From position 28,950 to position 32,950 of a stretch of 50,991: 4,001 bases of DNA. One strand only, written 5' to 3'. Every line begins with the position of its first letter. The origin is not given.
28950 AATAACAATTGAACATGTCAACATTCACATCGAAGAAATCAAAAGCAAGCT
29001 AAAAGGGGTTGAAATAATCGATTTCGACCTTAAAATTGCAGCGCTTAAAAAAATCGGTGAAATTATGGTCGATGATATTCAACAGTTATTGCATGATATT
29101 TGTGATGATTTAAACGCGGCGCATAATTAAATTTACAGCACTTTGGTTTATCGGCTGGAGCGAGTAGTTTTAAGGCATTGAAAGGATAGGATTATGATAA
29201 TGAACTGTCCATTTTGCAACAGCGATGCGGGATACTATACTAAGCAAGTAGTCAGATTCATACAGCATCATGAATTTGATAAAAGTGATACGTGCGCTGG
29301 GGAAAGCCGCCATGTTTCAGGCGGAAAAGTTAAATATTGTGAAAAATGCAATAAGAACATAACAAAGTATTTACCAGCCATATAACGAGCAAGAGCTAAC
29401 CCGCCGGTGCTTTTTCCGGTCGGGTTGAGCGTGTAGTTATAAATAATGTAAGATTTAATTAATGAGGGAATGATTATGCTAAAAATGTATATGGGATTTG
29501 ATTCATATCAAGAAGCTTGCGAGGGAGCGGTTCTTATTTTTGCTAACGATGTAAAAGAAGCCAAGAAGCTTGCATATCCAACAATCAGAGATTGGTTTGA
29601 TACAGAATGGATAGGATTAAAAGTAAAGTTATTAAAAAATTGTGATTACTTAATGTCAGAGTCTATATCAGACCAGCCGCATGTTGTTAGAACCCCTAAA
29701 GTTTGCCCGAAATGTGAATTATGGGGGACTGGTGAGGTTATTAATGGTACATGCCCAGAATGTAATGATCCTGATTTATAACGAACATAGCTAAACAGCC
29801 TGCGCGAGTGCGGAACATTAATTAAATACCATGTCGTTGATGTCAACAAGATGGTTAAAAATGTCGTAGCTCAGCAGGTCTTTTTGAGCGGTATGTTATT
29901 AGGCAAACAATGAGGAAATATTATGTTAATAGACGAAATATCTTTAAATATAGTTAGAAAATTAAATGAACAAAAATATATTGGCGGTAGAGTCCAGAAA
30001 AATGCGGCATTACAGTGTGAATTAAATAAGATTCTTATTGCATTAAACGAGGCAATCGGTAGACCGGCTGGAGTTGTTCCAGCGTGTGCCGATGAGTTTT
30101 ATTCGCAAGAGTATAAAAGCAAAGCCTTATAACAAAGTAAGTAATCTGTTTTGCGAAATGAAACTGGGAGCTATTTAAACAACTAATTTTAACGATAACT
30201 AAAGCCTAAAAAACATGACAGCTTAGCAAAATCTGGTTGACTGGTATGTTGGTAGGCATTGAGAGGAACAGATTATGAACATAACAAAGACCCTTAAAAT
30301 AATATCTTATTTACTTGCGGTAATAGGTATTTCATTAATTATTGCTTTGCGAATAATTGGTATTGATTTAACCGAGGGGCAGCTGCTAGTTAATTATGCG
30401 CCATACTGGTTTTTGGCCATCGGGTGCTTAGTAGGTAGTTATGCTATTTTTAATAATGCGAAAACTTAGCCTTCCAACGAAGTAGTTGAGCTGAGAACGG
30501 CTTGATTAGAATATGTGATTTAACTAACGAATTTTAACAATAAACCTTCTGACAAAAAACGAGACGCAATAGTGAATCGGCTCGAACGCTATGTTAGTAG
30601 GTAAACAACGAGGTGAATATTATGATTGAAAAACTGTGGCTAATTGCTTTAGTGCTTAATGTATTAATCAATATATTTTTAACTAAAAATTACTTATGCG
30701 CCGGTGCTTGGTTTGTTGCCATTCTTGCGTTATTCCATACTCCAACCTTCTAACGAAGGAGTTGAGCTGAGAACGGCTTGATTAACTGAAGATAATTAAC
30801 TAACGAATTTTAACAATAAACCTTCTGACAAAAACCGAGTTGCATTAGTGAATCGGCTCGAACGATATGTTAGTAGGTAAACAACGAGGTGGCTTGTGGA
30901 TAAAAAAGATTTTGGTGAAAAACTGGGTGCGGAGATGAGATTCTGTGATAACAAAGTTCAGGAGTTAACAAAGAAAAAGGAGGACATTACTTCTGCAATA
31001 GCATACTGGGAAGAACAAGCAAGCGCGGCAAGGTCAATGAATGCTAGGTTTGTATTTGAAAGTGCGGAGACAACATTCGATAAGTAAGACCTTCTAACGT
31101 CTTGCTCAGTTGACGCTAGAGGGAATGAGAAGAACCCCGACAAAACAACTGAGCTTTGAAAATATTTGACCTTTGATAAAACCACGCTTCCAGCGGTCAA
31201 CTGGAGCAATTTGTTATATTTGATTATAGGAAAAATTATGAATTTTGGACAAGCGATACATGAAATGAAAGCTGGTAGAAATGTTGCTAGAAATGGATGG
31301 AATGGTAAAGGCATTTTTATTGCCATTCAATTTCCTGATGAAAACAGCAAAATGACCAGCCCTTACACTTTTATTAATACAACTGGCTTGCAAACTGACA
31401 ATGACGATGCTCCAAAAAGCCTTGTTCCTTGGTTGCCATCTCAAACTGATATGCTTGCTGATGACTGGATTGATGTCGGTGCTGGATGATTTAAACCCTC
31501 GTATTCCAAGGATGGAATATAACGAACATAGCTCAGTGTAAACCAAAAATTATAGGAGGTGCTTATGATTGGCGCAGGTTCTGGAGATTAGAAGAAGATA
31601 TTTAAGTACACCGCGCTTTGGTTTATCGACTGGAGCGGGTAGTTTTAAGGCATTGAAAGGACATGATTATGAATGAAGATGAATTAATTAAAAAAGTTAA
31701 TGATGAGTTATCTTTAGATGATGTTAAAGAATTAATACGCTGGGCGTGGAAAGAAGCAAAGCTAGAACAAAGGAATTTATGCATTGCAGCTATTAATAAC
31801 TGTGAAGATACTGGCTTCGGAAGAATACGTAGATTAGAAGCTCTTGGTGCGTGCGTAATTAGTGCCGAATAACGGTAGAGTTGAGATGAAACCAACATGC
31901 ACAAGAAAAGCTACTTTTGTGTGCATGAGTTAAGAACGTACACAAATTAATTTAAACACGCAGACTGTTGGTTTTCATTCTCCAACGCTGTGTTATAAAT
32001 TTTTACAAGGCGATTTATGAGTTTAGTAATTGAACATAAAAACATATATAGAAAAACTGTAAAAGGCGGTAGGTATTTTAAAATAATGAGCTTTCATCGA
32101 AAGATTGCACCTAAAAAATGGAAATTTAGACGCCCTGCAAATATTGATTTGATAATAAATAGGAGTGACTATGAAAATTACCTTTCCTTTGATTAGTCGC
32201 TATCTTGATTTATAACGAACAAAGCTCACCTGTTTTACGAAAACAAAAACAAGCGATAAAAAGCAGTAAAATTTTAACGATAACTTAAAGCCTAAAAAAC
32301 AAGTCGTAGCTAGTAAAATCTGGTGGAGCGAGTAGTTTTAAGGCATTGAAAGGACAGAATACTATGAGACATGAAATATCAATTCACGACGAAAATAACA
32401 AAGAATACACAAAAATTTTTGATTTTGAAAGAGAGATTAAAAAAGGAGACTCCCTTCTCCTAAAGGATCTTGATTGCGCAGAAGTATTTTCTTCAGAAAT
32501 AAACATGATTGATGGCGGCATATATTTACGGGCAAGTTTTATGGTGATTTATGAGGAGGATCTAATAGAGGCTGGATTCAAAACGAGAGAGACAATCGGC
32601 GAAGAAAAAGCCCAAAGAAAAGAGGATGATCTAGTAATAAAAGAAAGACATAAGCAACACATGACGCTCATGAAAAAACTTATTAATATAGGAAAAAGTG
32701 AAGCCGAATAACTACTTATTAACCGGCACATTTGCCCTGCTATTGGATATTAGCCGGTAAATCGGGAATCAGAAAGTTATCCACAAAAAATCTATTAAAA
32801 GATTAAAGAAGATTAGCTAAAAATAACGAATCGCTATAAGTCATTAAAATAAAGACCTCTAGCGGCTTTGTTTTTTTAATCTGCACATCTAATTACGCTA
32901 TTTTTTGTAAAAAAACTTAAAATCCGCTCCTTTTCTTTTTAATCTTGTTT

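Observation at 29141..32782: Integron-like gene-cassette array inside a phage-plasmid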

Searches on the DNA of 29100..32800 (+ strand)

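Call 35: search_dna_similar(query=window:29100-32800:+, collection=phages, mode=distant, max_rows=20, max_evalue=0.001)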
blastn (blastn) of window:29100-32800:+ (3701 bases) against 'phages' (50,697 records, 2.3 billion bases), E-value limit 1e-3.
Records with a match: 3; places in all: 3; records where one place covers at least 80% of the query: 0.
Best place of each record, by identity: 60-80% 3.
By first word of the organism name: Lactobacillus 2; Phage 1.
By host as written in the record: Lactobacillus brevis ATCC 367 2; - 1.
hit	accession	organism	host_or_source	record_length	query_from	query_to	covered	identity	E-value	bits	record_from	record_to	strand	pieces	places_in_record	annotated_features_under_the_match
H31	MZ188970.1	Phage CBW1004C-Prop1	-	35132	2139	2369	6%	68.2%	7e-10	73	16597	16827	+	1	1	hypothetical protein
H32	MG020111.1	Lactobacillus phage Lb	Lactobacillus brevis ATCC 367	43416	2135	2222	2%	73.9%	2e-4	56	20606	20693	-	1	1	hypothetical protein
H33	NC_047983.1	Lactobacillus phage Lb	Lactobacillus brevis ATCC 367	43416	2135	2222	2%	73.9%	2e-4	56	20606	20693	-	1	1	DUF2829 domain-containing protein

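Call 36: search_dna_similar(query=window:29100-32800:+, collection=plasmids, mode=distant, max_rows=20, max_evalue=0.001)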
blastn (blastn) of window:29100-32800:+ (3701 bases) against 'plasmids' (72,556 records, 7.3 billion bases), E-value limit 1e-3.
Records with a match: 5; places in all: 5; records where one place covers at least 80% of the query: 0.
Best place of each record, by identity: 60-80% 5.
By first word of the organism name: Bacillus 3; Levilactobacillus 1; Secundilactobacillus 1.
By predicted mobility (MOB-suite, as given by PLSDB): non-mobilizable 5.
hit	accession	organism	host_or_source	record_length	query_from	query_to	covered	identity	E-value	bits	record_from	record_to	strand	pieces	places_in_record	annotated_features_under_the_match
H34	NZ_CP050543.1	Levilactobacillus brevis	Single cell,Makgeolli (Korean ...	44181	2132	2222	2%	73.6%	2e-4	57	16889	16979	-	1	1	DUF2829 domain-containing protein | hypothetical protein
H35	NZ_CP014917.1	Secundilactobacillus paracollinoides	cell culture,brewery environment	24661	2135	2222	2%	75.0%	1e-5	61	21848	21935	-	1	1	DUF2829 domain-containing protein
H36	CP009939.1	Bacillus cereus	Homo sapiens,Human clinical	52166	2137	2222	2%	74.4%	2e-4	57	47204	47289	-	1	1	hypothetical protein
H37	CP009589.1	Bacillus cereus G9241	Human clinical sample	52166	2137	2222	2%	74.4%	2e-4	57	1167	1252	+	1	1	hypothetical protein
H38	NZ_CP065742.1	Bacillus tropicus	-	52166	2137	2222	2%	74.4%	2e-4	57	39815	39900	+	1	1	DUF2829 domain-containing protein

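Call 72: build_rna_model(alignment_id=A1, structure=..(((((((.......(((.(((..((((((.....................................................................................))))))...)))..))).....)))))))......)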
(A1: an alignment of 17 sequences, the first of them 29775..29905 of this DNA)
Model R1 built from alignment A1 (17 sequences, 151 columns); structure: as given.
model positions 137; base pairs 19; branch points 0; effective number of sequences 12.41; information 0.59 bits per position. Calibrated on 0.2 Mb of random sequence (short: E-values are rough).
structure used (alignment columns):
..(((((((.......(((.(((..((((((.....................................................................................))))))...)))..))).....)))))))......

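Call 73: search_with_rna_model(model_id=R1, sources=[L006, L028, L029], filters=off, max_evalue=10)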
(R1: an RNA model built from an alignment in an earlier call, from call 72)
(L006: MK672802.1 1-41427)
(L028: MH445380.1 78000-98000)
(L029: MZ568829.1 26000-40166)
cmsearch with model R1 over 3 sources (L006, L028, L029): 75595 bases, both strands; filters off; matches with E-value up to 10: 30.
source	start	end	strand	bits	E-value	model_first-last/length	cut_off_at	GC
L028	4194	4258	+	37.6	2.5e-05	1-137/137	no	0.62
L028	1789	1853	+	37.4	2.7e-05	1-137/137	no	0.52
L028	1278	1342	+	31.3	0.00045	1-137/137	no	0.55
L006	30850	30977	-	30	0.00078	1-137/137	no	0.45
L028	2645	2716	+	28.9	0.0013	1-137/137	no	0.6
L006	32860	32989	-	28.3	0.0017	1-137/137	no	0.41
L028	5050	5108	+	25.2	0.007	1-137/137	no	0.54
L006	29403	29533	-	21.8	0.034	1-137/137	no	0.43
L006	33462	33588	-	21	0.048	1-137/137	no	0.46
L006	34738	34867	-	19.3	0.1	1-137/137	no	0.44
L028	5726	5798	+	18.9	0.13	1-137/137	no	0.52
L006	40359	40488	-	18.9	0.13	1-137/137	no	0.43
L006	28872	28999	-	18.5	0.15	1-137/137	no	0.41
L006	35298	35426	-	18.3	0.16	1-137/137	no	0.49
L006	30301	30428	-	17.9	0.2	1-137/137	no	0.4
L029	7582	7664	+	16.5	0.37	1-137/137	no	0.37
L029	10001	10019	-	14.4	0.98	1-137/137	no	0.37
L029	10038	10133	-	14.1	1.1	1-137/137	no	0.27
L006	40876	41005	-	13.8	1.3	1-137/137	no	0.44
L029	10440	10571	+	13.7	1.3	1-137/137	no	0.44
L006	39606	39726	-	13.2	1.7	1-137/137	no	0.45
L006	35767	35897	-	13.1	1.8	1-137/137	no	0.47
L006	36860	36985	-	12.2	2.6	1-137/137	no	0.43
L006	33931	34062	-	10.9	4.8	1-137/137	no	0.46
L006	36242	36363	-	10.8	4.9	1-137/137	no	0.52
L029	1268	1345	+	10.2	6.6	1-137/137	no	0.29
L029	10114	10202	+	9.9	7.5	1-137/137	no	0.6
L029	8169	8221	-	9.9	7.6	1-137/137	no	0.47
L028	10256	10339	-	9.5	9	1-137/137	no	0.49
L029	8902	8987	+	9.4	9.7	1-137/137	no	0.45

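Call 74: search_with_rna_model(model_id=R1, source=window, filters=off, max_evalue=10)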
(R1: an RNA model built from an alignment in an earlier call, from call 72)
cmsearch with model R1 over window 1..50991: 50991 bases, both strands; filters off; matches with E-value up to 10: 19.
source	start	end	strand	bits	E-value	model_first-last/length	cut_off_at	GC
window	31516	31652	+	109.4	1e-19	1-137/137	no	0.4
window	32209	32345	+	103.2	1.7e-18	1-137/137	no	0.33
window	30126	30258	+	90.2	6.4e-16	1-137/137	no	0.33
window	30747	30879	+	90.2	6.6e-16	1-137/137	no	0.37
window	30471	30603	+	89.1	1.1e-15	1-137/137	no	0.38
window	29775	29905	+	85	6.8e-15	1-137/137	no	0.4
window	31091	31223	+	73.7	1.2e-12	1-137/137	no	0.41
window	31866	31999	+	68.8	1.1e-11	1-137/137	no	0.37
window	29379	29446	+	36.6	2.6e-05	1-137/137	no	0.47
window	29029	29177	+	21.9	0.022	1-137/137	no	0.36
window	26387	26427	+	11.3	2.7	1-137/137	no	0.27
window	9464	9588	+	11.2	2.8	1-137/137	no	0.42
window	30262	30313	+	10.6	3.8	54-104/137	no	0.25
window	33896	34020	-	10.4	4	1-137/137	no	0.3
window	32820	32843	+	9.6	5.9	1-137/137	no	0.29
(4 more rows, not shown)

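Call 75: search_with_rna_model(model_id=R1, sources=[L006, L028, L029], filters=off, max_evalue=0.4, make_alignment=true)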
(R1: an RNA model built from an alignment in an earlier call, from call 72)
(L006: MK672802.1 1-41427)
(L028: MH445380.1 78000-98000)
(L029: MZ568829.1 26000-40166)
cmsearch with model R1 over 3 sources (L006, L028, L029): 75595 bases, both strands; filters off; matches with E-value up to 0.4: 16.
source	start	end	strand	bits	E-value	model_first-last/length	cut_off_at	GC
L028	4194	4258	+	37.6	2.5e-05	1-137/137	no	0.62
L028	1789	1853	+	37.4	2.7e-05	1-137/137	no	0.52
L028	1278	1342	+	31.3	0.00045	1-137/137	no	0.55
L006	30850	30977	-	30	0.00078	1-137/137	no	0.45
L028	2645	2716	+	28.9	0.0013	1-137/137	no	0.6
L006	32860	32989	-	28.3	0.0017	1-137/137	no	0.41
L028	5050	5108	+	25.2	0.007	1-137/137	no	0.54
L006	29403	29533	-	21.8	0.034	1-137/137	no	0.43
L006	33462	33588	-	21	0.048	1-137/137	no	0.46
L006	34738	34867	-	19.3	0.1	1-137/137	no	0.44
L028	5726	5798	+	18.9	0.13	1-137/137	no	0.52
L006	40359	40488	-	18.9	0.13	1-137/137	no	0.43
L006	28872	28999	-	18.5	0.15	1-137/137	no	0.41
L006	35298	35426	-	18.3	0.16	1-137/137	no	0.49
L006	30301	30428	-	17.9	0.2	1-137/137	no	0.4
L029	7582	7664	+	16.5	0.37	1-137/137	no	0.37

Alignment A2: 16 matches aligned to the model, 159 columns, each read 5' to 3' on its own strand. Consensus structure (alignment columns), stored with it:
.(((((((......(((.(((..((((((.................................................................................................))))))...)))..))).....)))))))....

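Call 76: build_rna_model(alignment_id=A2)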
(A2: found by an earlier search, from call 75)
Model R2 built from alignment A2 (16 sequences, 159 columns); structure: stored with the alignment.
model positions 129; base pairs 17; branch points 0; effective number of sequences 5.67; information 0.59 bits per position. Calibrated on 0.2 Mb of random sequence (short: E-values are rough).
structure used (alignment columns):
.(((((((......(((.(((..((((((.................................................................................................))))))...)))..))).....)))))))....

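Call 77: search_with_rna_model(model_id=R2, source=window, filters=off, max_evalue=10)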
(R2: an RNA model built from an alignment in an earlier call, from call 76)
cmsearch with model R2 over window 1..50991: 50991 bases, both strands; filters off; matches with E-value up to 10: 21.
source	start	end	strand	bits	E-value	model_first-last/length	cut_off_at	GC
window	31091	31221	+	29.6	6.9e-05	1-129/129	no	0.41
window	30747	30877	+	27.5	0.00022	1-129/129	no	0.37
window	30471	30601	+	26.2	0.00045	1-129/129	no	0.38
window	32209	32343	+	25.2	0.00077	1-129/129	no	0.33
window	30126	30256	+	24.9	0.00091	1-129/129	no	0.33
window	31866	32000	+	24.6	0.001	1-129/129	no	0.36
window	29775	29903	+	18.1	0.035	1-129/129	no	0.4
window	29379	29444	+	17.2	0.057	1-129/129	no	0.48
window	32704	32783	-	10.8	1.9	1-129/129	no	0.41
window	11937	11977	+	10.8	1.9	1-129/129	no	0.44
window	31520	31650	+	9.7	3.4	1-129/129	no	0.41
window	8072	8122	+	9.5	3.8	1-129/129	no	0.45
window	20468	20586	+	9.4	4.1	1-129/129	no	0.45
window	40456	40487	+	9.2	4.5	1-129/129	no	0.31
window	26363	26425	-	9.2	4.7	1-129/129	no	0.25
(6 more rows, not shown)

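Call 78: search_with_rna_model(model_id=R2, sources=[L001, L014, L019, L020, L021, L029], filters=off, max_evalue=10)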
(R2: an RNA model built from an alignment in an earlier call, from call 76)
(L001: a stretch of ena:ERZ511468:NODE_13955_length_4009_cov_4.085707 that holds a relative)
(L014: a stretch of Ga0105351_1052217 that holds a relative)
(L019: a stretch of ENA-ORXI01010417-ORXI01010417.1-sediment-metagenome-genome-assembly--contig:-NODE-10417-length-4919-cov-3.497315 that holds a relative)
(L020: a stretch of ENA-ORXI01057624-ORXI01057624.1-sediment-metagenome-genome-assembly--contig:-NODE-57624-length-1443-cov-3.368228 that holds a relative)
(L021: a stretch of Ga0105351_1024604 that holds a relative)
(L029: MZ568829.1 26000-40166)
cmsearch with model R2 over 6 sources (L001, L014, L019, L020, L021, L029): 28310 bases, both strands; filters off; matches with E-value up to 10: 47.
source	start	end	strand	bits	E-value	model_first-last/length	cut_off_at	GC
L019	3085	3217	-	42.9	2.7e-08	1-129/129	no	0.35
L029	7582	7662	+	38.2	3.4e-07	1-129/129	no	0.37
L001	1710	1840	+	29.6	3.8e-05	1-129/129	no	0.41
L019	4158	4291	-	29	5.4e-05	1-129/129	no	0.3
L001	1366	1496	+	27.5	0.00012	1-129/129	no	0.37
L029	10440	10572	+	27.3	0.00013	1-129/129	no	0.44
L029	9285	9365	+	26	0.00027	1-129/129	no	0.57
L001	1090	1220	+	25.2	0.00042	1-129/129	no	0.39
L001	745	875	+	24.9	0.0005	1-129/129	no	0.33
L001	2485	2619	+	24.6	0.00058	1-129/129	no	0.36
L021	954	1088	-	24.6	0.00058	1-129/129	no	0.36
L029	10114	10200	+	24.4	0.00065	1-129/129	no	0.6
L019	3485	3612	-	24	0.0008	1-129/129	no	0.35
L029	10960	11064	+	23.3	0.0011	1-129/129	no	0.49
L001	3436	3568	+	22.6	0.0018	1-129/129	no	0.34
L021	5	137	-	22.6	0.0018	1-129/129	no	0.34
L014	1368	1430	+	22.5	0.0018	1-129/129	no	0.52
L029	11963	12018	+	22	0.0023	1-129/129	no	0.46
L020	1013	1143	+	21.3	0.0034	1-129/129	no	0.4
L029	9786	9894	+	20.6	0.0051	1-129/129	no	0.5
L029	8902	8985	+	19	0.012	1-129/129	no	0.45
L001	394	522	+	18.1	0.02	1-129/129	no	0.4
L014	1034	1169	+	18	0.021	1-129/129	no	0.41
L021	1647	1780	-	17.8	0.023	1-129/129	no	0.4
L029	8111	8222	+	17.1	0.034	1-129/129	no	0.46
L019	3826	3956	-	17.1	0.034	1-129/129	no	0.39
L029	8530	8610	+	16.6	0.045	1-129/129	no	0.62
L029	7194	7285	+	16.6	0.045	1-129/129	no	0.52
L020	333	467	+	16.3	0.052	1-129/129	no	0.41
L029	11421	11495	+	14.8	0.12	1-129/129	no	0.59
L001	3930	3995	+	14.7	0.12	1-129/129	no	0.5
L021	1304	1438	-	13.7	0.22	1-129/129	no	0.4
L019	4839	4880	-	13.3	0.27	1-129/129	no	0.36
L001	1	63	+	13.1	0.31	1-129/129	no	0.49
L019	4805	4863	+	10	1.7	41-98/129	no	0.27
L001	2139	2269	+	9.7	1.9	1-129/129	no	0.41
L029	1268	1343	+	9.4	2.3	1-129/129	no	0.3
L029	10461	10525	-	8.6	3.5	1-129/129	no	0.34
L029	8344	8425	+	8.2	4.3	1-129/129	no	0.38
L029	10003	10019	-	8.2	4.4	1-129/129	no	0.35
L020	132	248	-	7.8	5.5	1-129/129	no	0.35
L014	447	506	+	7.7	5.7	1-129/129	no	0.48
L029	6034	6067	+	7.2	7.6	1-129/129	no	0.35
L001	3131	3213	+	6.7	10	1-129/129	no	0.25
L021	360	442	-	6.7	10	1-129/129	no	0.25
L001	2828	2891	+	6.7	10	1-129/129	no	0.45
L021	682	745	-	6.7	10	1-129/129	no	0.45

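Call 83: search_with_rna_model(model_id=R1, sources=[L030, L031, L032, L033, L034, L035, L036, L037, L038, L039, L040, L041, L042, L043, L044, L045, L046, L047, L048, L007, L008, L011, L012, L015, L016, L017, L018, L022], max_evalue=0.1)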
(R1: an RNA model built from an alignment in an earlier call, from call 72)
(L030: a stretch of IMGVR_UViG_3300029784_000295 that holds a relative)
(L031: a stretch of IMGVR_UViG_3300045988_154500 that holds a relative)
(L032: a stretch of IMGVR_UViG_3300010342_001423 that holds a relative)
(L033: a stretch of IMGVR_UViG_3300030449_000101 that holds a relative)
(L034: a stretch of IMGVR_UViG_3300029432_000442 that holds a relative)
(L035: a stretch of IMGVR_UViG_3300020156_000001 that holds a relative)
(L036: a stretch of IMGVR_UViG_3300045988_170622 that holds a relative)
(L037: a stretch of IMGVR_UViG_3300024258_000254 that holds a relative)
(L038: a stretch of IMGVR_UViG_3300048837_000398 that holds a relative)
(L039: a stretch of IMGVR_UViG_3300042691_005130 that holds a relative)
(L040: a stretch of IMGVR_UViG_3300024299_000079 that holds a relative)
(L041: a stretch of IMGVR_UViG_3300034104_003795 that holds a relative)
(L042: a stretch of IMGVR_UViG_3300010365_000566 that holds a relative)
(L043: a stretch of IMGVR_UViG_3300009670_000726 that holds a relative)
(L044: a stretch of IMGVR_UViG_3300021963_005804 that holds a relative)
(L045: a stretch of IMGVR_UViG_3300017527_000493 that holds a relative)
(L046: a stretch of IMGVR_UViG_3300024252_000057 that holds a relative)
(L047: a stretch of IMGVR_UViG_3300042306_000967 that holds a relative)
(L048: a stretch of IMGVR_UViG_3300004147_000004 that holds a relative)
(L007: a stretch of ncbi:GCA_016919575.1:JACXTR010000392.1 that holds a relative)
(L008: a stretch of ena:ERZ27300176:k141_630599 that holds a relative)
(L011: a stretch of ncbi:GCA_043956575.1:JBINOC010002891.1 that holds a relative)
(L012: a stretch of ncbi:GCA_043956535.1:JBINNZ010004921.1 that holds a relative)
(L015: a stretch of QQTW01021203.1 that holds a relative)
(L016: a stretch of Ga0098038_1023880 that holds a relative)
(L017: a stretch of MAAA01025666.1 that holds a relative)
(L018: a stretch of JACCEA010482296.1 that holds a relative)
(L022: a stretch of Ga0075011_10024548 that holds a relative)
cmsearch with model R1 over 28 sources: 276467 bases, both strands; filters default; matches with E-value up to 0.1: 0.
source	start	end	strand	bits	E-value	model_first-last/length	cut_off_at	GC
